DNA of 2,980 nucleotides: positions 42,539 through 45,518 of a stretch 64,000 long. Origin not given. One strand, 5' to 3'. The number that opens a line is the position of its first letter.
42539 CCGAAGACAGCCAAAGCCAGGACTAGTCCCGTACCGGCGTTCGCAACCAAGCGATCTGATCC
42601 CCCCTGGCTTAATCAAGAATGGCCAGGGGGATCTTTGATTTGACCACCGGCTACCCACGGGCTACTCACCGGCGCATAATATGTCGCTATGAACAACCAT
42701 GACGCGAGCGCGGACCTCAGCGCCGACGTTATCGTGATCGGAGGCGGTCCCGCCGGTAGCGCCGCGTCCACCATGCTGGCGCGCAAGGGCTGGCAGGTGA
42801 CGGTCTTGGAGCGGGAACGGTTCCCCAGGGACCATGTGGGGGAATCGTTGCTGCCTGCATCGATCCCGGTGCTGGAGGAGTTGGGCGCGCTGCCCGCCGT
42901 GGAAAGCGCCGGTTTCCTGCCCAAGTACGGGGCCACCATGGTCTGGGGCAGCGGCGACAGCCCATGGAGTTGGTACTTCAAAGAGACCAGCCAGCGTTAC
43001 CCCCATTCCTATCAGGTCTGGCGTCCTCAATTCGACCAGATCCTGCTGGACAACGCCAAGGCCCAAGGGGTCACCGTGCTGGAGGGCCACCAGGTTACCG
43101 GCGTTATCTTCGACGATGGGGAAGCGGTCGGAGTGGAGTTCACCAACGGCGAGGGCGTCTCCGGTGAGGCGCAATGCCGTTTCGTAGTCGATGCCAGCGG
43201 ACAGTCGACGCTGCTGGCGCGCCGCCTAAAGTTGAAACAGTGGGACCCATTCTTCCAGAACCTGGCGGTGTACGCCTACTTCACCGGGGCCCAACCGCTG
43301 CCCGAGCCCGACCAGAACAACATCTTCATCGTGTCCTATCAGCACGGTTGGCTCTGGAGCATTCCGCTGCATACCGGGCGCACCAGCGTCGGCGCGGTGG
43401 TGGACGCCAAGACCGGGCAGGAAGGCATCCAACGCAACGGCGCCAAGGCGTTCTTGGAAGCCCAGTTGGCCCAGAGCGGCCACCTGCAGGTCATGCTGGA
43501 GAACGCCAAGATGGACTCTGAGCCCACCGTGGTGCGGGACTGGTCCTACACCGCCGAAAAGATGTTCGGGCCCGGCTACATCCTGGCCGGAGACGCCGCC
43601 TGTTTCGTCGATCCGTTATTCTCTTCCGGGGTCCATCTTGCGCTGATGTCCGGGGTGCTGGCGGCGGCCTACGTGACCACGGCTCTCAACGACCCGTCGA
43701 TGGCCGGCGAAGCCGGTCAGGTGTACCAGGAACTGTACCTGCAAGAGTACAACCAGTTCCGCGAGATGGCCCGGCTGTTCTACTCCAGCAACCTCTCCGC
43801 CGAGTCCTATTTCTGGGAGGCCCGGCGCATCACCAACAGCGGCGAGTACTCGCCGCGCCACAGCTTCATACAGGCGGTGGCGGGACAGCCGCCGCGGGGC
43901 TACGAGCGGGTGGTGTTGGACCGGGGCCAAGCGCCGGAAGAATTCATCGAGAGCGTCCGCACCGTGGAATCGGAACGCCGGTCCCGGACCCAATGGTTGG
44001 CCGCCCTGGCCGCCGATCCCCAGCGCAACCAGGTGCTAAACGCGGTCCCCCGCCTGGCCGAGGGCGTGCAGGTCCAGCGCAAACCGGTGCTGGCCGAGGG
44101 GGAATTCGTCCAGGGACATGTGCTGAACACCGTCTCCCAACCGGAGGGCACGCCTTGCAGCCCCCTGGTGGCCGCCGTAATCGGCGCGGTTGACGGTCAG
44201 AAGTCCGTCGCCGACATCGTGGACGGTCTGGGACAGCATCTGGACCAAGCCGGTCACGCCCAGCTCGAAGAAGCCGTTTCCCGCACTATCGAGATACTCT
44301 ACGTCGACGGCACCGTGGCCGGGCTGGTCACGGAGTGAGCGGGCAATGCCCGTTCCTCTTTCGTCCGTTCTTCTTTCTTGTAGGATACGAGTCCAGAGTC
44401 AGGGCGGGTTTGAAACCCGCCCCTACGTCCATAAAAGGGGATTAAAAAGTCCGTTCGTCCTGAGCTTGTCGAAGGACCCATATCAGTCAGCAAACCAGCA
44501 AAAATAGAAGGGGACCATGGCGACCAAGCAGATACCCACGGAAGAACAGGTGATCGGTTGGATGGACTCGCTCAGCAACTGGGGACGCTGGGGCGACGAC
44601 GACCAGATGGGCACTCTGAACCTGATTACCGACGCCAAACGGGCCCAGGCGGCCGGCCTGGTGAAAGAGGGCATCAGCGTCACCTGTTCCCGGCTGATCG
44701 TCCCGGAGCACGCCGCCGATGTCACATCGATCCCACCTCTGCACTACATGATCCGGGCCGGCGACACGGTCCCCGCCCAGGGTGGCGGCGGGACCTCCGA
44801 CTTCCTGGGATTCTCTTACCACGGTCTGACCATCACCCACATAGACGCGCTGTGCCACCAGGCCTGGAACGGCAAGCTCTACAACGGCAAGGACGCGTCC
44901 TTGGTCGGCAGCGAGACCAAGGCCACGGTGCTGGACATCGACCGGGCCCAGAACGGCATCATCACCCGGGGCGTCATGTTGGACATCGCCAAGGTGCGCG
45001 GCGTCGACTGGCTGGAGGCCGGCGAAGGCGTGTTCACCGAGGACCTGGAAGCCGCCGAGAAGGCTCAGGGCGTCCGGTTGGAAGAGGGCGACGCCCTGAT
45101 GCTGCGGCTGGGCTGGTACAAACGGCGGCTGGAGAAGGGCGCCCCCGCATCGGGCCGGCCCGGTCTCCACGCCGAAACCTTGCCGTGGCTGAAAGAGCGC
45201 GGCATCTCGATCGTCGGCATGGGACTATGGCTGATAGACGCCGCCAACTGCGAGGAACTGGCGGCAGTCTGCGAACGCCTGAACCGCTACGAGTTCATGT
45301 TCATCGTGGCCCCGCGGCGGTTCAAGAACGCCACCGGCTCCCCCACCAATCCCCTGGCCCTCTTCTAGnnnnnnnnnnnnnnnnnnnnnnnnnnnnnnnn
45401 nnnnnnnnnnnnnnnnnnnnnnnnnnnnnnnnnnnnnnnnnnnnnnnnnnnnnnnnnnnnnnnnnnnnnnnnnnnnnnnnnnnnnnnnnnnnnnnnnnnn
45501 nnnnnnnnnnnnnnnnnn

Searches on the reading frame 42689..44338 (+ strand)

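Call 72: search_protein_families(library=pfam, proteins=[window:42689-44338:+], max_evalue=0.00001)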
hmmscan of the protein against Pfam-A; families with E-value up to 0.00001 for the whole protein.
window:42689-44338:+ (549 aa): 8 families
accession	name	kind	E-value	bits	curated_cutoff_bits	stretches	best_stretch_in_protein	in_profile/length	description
PF04820.20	Trp_halogenase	-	1.2e-41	143.6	21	2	101-385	146-406/458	Tryptophan halogenase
PF01494.25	FAD_binding_3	-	1.2e-21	77.8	22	1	12-323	2-312/349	FAD binding domain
PF01266.30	DAO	-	1.4e-14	54.8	27.9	1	13-46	1-34/353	FAD dependent oxidoreductase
PF12831.13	FAD_oxidored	-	1.9e-13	51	27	1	13-177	1-151/416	FAD dependent oxidoreductase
PF07992.20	Pyr_redox_2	-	3.4e-08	33.7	26.1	0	13-44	2-33/291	Pyridine nucleotide-disulphide oxidoreductase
PF00890.30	FAD_binding_2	-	1.2e-07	31.8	20.4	0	13-44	1-32/414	FAD binding domain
PF00070.33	Pyr_redox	-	3.4e-07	31.1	22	0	14-47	2-35/82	Pyridine nucleotide-disulphide oxidoreductase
PF03486.20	HI0933_like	-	8.9e-06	25.8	50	0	13-44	2-33/244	HI0933-like protein Rossmann domain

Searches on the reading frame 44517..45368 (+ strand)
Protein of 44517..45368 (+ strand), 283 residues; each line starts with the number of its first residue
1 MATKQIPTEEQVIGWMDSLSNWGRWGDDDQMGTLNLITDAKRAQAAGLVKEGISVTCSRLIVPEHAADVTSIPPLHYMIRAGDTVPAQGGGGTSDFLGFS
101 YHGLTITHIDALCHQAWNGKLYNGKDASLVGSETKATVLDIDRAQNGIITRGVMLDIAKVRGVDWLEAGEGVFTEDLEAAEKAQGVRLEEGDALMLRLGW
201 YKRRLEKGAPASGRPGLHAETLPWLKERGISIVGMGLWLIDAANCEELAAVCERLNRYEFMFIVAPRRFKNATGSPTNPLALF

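Call 72: search_protein_families(library=pfam, proteins=[window:44517-45368:+], max_evalue=0.00001)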
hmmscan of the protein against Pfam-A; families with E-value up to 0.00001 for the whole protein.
window:44517-45368:+ (283 aa): 1 family
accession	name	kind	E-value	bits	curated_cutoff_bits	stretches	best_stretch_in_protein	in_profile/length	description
PF04199.19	Cyclase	-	2.4e-18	67.1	23.1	1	102-242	27-142/142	Putative cyclase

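Call 86: find_encoding_contigs(protein=window:44517-45368:+, flank=7000, max_places=6)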
Protein window:44517-45368:+ (283 aa): no gene with exactly this product is on record in the collection.
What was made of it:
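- On Horizontally acquired genomic island: The exact flanking cyclase protein is not on record elsewhere (call 86).
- Tried and rejected: The exact flanking cyclase protein is not on record (call 86).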
